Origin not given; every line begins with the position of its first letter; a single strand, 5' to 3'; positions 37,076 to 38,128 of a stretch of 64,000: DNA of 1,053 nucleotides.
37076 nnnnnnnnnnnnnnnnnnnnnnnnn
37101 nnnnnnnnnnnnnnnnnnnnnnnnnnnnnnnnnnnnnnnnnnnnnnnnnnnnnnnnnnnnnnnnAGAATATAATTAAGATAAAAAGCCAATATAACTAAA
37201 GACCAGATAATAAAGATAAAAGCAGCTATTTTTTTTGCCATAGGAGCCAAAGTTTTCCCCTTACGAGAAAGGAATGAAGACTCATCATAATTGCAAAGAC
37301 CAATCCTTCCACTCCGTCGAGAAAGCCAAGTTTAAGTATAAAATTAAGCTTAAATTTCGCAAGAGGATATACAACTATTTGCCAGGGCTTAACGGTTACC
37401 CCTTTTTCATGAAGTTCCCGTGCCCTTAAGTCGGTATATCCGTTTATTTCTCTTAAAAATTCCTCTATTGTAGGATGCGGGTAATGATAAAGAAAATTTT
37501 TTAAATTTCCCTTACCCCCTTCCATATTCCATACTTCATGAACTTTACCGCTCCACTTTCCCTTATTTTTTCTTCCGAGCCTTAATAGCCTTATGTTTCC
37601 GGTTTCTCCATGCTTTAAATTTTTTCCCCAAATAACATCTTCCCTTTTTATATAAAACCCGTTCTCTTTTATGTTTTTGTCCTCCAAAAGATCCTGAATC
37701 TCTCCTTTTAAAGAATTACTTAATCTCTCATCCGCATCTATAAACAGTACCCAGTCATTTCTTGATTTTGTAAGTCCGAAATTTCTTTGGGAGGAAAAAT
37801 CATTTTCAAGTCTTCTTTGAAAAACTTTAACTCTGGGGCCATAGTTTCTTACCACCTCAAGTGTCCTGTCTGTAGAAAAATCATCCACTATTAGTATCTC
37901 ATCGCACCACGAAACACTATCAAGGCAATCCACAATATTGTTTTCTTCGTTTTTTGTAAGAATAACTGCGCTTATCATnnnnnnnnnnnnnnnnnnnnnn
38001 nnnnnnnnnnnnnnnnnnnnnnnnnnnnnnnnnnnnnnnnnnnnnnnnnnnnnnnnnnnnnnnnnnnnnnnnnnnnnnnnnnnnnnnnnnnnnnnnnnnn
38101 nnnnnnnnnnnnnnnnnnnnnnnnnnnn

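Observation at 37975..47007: Two independent GT2-catalytic-domain / polytopic-membrane-domain fusion genes (726 aa and 854 aa)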

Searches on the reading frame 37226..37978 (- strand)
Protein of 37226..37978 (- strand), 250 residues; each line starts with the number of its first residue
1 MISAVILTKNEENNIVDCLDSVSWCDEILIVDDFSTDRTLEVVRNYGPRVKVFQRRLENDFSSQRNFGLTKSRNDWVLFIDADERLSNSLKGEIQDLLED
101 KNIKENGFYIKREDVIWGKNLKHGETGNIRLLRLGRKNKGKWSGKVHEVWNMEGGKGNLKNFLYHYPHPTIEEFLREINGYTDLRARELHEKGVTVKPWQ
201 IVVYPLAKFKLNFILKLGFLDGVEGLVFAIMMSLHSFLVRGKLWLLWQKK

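Call 7: search_protein_families(library=pfam, proteins=[window:37226-37978:-], max_evalue=0.001)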
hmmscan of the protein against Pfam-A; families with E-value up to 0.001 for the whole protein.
window:37226-37978:- (250 aa): 3 families
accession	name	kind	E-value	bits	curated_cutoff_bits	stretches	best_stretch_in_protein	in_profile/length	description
PF00535.33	Glycos_transf_2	-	7.4e-21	75.2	23.3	1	3-119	1-127/168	Glycosyl transferase family 2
PF13704.12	Glyco_tranf_2_4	-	1e-06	29.6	27.5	1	25-90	19-88/98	Glycosyl transferase family 2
PF10111.15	Glyco_tranf_2_2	-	1.7e-05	24.9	27.3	1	26-106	30-114/276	Glycosyltransferase like family 2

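Call 14: search_protein_families(library=ncbifam, proteins=[window:37226-37978:-], max_evalue=0.01)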
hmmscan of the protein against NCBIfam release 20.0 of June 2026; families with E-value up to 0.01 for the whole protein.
window:37226-37978:- (250 aa): 13 families
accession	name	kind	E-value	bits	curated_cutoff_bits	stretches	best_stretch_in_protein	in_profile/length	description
TIGR04195.1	S_glycosyl_SunS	equivalog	3e-16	59.3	350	1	2-97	59-154/421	SunS family peptide S-glycosyltransferase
TIGR04283.1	glyco_like_mftF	equivalog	3.1e-12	46.6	182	1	2-111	1-110/221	TIGR04283 family arsenosugar biosynthesis glycosyltransferase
NF007482.0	PRK10073.1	equivalog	1.8e-08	33.8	423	1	3-97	9-109/334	glycosyltransferase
NF047683.1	TeichurnBiosyTuaG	equivalog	7.9e-06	25.7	400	1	9-87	15-100/252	teichuronic acid biosynthesis protein TuaG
TIGR03965.1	mycofact_glyco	equivalog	1e-05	24.6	280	1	2-83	76-164/467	mycofactocin biosynthesis glycosyltransferase MftF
NF010496.0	PRK13915.1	equivalog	3.9e-05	22.9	262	1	2-85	33-128/307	glucosyl-3-phosphoglycerate synthase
NF045692.1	OglycostaseCruG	equivalog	0.00021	20.4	600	1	2-92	43-146/386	2'-O-glycosyltransferase CruG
NF038302.1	EPS_HpsE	equivalog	0.00024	20.2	300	1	20-84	30-97/307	hormogonium polysaccharide biosynthesis glycosyltransferase HpsE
NF050050.1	ProtGlycPglI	equivalog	0.00028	20.3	500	1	3-99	5-106/306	GalNAc(5)-diNAcBac-PP-undecaprenol beta-1,3-glucosyltransferase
NF041875.1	EPS_EpsD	equivalog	0.00034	20.1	370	1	27-86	32-92/325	exopolysaccharide biosynthesis glycosyltransferase EpsD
TIGR03937.1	PgaC_IcaA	equivalog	0.00077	18.5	422.3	1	1-88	46-140/407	poly-beta-1,6-N-acetyl-D-glucosamine synthase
NF038299.1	EPS_HpsN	equivalog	0.0012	17.9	425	1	2-97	3-106/317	hormogonium polysaccharide biosynthesis glycosyltransferase HpsN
TIGR04182.1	glyco_TIGR04182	equivalog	0.0027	17.1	325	1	3-84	3-83/293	S-layer glycoprotein N-glycosyltransferase AglJ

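Call 59: search_solved_structures(query=window:37226-37978:-, max_evalue=0.001)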
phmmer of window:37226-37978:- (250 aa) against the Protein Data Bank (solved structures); distinct sequences matched with E-value up to 0.001: 8.
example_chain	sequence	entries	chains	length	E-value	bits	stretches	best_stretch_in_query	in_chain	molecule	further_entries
22ao_A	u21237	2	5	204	7.6e-21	77.8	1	2-170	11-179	GmaR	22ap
7msp_A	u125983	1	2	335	2.2e-12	50.1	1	3-99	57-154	SPbeta prophage-derived glycosyltransferase SunS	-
7msk_A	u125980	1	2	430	2.8e-12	49.7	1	3-88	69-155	Glyco_trans_2-like domain-containing protein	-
7msn_A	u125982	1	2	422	3.3e-12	49.5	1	4-98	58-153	SPbeta prophage-derived glycosyltransferase SunS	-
5tze_C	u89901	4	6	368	6e-07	32.3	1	3-89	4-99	Glycosyl transferase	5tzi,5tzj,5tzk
5tz8_A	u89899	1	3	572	1e-06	31.5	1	3-89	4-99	Glycosyl transferase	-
6p61_A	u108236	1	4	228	7.6e-05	25.4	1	3-89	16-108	Glycosyltransferase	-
6h1j_A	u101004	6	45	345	0.00011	24.8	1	26-89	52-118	Probable ss-1,3-N-acetylglucosaminyltransferase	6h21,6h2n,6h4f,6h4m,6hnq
